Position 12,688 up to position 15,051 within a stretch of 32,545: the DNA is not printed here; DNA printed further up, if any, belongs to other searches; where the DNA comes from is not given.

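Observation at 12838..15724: Membrane-spanning KaiC/ArlH-like ATPase with a large unknown ectodomain, paired with a canonical soluble KaiC-like ATPase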

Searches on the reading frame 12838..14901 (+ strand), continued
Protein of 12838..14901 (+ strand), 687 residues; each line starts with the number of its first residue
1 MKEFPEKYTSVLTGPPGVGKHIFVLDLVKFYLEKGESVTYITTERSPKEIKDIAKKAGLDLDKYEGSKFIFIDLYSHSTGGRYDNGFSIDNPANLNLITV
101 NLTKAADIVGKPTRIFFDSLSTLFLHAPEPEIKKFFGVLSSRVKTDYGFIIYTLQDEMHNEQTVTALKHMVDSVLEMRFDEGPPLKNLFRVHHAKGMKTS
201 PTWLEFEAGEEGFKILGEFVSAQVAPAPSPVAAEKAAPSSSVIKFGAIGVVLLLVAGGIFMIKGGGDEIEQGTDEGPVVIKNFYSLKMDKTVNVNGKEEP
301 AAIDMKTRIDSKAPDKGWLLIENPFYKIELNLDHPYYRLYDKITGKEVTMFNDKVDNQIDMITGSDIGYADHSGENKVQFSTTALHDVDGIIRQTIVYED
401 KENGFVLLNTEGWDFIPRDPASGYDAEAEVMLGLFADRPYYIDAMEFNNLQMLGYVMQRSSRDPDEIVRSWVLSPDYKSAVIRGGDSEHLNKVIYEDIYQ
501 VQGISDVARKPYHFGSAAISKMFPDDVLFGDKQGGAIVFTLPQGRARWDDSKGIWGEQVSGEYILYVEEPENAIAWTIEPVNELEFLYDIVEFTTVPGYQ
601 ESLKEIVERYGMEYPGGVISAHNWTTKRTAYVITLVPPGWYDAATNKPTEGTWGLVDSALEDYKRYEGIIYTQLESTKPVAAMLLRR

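Call 44: find_encoding_contigs(protein=P0033, flank=8000, max_places=1)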
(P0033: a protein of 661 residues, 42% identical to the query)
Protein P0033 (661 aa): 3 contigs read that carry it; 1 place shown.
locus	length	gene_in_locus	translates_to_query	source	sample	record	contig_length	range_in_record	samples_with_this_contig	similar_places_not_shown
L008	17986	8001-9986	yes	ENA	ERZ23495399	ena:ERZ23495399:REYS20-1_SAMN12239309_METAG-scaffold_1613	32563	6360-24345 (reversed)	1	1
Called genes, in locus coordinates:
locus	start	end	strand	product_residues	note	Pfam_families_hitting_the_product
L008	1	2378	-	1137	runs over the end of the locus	PF00521:DNA_topoisoIV, PF14890:Intein_splicing, PF14528:LAGLIDADG_3 (faint), PF00521:DNA_topoisoIV, PF03989:DNA_gyraseA_C (weak)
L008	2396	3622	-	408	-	PF07282:Cas12f1-like_TNB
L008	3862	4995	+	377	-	PF01068:DNA_ligase_A_M (weak), PF09414:RNA_ligase, PF18330:Lig_C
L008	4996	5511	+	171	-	PF12917:YfbR-like, PF13023:HD_3, PF01966:HD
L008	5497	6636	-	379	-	PF01901:O_anti_polymase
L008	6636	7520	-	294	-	PF01680:SOR_SNZ, PF05690:ThiG (weak)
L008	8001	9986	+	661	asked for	PF06745:ATPase, PF24336:DUF7504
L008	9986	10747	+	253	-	PF06745:ATPase, PF13481:AAA_25 (weak)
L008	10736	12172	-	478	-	PF00437:T2SSE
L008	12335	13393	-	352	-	PF00512:HisKA, PF02518:HATPase_c, PF13589:HATPase_c_3 (faint)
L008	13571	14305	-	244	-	PF01026:TatD_DNase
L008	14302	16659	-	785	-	PF00403:HMA, PF08282:Hydrolase_3 (faint), PF00122:E1-E2_ATPase, PF00702:Hydrolase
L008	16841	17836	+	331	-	PF12849:PBP_like_2, PF13531:SBP_bac_11 (weak)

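Call 45: find_encoding_contigs(protein=P0020, flank=8000, max_places=1)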
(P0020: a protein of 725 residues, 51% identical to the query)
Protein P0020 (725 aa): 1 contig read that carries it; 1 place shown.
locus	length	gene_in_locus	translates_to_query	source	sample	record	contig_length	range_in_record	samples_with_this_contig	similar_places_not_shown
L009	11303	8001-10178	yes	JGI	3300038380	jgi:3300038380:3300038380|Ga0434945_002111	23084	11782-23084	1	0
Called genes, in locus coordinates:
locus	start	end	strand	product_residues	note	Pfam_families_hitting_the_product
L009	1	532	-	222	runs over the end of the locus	PF22625:ECR1_N_2, PF21266:S1_RRP4 (weak), PF15985:KH_6 (weak), PF00013:KH_1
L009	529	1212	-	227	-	PF01172:SBDS_N, PF09377:SBDS_domain_II, PF20268:SBDS_C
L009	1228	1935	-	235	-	PF10584:Proteasome_A_N, PF00227:Proteasome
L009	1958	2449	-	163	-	PF01900:RNase_P_Rpp14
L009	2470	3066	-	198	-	PF01876:RNase_P_p30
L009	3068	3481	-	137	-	PF01877:RNA_binding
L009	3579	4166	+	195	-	PF04367:DUF502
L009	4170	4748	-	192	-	PF00827:Ribosomal_L15e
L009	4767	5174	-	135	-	PF00571:CBS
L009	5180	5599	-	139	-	PF00571:CBS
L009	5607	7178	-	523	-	PF00389:2-Hacid_dh, PF03446:NAD_binding_2 (faint), PF03807:F420_oxidored (faint), PF02826:2-Hacid_dh_C, PF07991:KARI_N (weak), PF19304:PGDH_inter, PF01842:ACT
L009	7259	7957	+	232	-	PF02683:DsbD_TM, PF13386:DsbD_2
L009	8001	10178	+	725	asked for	PF06745:ATPase, PF24336:DUF7504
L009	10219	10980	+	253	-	PF03796:DnaB_C (weak), PF06745:ATPase, PF13481:AAA_25 (weak), PF23442:DUF7125 (weak), PF07088:GvpD_P-loop (weak)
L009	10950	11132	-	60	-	-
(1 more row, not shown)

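Call 46: find_encoding_contigs(protein=P0041, flank=8000, max_places=1)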
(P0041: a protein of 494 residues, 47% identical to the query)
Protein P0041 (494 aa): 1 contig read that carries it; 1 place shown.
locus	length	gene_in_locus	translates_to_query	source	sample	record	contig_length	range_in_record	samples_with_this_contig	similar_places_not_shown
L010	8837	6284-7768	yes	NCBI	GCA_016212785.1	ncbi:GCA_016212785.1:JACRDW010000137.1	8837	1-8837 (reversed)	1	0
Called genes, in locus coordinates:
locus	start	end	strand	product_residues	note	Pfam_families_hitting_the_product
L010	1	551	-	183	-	PF00133:tRNA-synt_1, PF09334:tRNA-synt_1g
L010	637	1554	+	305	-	PF00890:FAD_binding_2 (faint), PF01266:DAO (faint), PF07992:Pyr_redox_2, PF12831:FAD_oxidored (weak), PF13738:Pyr_redox_3, PF00070:Pyr_redox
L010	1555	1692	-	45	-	-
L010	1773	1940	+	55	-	-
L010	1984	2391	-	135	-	-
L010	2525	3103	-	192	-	-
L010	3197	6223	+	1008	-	PF05048:NosD, PF13229:Beta_helix, PF05048:NosD, PF13229:Beta_helix, PF05048:NosD, PF13229:Beta_helix, PF05048:NosD, PF13229:Beta_helix, +1 more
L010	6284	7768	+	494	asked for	-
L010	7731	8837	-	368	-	PF07973:tRNA_SAD, PF02272:DHHA1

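Call 57: find_encoding_contigs(protein=P0047, flank=8000, max_places=1)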
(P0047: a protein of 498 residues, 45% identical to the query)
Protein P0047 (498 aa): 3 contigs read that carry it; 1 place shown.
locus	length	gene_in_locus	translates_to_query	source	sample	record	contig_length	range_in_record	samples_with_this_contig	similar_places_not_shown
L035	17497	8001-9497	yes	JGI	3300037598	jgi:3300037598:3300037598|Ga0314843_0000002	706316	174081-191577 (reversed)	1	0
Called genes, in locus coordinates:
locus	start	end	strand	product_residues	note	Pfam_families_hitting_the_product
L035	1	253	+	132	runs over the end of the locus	-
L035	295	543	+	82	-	-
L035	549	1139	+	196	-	PF13635:DUF4143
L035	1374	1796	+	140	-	PF01402:RHH_1 (weak), PF08753:NikR_C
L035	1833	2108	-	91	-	-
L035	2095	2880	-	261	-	-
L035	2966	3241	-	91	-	-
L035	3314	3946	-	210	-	-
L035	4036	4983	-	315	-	PF01522:Polysacc_deac_1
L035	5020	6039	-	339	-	-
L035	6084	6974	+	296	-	PF06662:C5-epim_C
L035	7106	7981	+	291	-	-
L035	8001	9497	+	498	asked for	PF06745:ATPase, PF13481:AAA_25, PF24336:DUF7504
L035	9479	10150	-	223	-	-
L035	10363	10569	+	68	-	-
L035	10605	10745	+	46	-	-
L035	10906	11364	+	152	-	-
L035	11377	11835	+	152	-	-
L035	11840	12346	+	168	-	-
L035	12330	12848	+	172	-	-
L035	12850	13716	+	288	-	-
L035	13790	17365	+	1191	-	-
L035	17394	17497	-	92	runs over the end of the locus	-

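Call 58: find_encoding_contigs(protein=P0046, flank=8000, max_places=1)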
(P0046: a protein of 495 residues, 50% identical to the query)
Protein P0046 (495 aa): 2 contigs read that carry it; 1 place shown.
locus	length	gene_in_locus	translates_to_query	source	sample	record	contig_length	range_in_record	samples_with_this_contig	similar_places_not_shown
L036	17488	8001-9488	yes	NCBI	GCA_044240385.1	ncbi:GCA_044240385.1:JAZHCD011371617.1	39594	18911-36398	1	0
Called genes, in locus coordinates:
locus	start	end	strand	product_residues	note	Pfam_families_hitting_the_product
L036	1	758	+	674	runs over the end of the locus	PF01262:AlaDh_PNT_C (weak), PF00890:FAD_binding_2, PF01266:DAO, PF07992:Pyr_redox_2, PF12831:FAD_oxidored, PF13450:NAD_binding_8, PF13187:Fer4_9, PF14697:Fer4_21, +13 more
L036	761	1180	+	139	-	PF02662:FlpD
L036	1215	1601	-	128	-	PF00072:Response_reg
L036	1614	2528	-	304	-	PF01063:Aminotran_4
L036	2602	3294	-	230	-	PF00926:DHBP_synthase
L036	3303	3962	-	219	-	PF12802:MarR_2 (weak), PF01047:MarR (weak), PF13412:HTH_24 (weak), PF01982:CTP-dep_RFKase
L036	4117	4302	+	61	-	-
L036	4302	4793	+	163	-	PF01850:PIN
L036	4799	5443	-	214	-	PF04493:Endonuclease_5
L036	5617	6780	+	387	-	PF02005:TRM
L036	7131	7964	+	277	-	-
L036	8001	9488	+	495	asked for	PF06745:ATPase, PF23365:DUF7090 (weak), PF24336:DUF7504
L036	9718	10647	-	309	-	PF02540:NAD_synthase, PF02568:ThiI (weak), PF03054:tRNA_Me_trans (faint), PF06508:QueC (faint), PF00958:GMP_synt_C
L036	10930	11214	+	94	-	-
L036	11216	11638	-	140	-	PF01850:PIN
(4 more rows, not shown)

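Call 64: search_protein_families(library=pfam, proteins=[L035:7106-7981:+, L035:5020-6039:-], max_evalue=1)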
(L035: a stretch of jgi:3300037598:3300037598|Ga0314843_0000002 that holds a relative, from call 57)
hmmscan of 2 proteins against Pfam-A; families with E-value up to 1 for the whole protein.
L035:7106-7981:+ (291 aa): 0 families

L035:5020-6039:- (339 aa): 0 families

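Call 68: search_protein_families(library=pfam, proteins=[L005:13237-15162:+, L004:5268-6011:+, L003:6266-7927:+], max_evalue=0.01)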
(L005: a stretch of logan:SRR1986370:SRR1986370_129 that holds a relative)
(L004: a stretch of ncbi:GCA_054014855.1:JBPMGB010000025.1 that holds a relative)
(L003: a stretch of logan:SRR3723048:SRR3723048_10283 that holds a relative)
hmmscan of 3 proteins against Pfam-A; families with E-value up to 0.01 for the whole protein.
L005:13237-15162:+ (641 aa): 0 families

L004:5268-6011:+ (247 aa): 0 families

L003:6266-7927:+ (553 aa): 2 families
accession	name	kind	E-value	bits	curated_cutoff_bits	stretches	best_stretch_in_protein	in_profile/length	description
PF13231.12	PMT_2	-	0.00013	22.6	26.1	1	93-240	20-158/160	Dolichyl-phosphate-mannose-protein mannosyltransferase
PF11028.14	TMEM260-like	-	0.0025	18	24.2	1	119-209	84-171/179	Protein O-mannosyl-transferase TMEM260-like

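Call 84: search_protein_families(library=padloc, proteins=[window:12838-14901:+], max_evalue=0.001)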
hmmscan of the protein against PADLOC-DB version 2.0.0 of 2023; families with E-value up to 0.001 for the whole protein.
window:12838-14901:+ (687 aa): 0 families
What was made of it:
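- On Anti-phage defence systems (PADLOC): Nothing for A (call 84).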
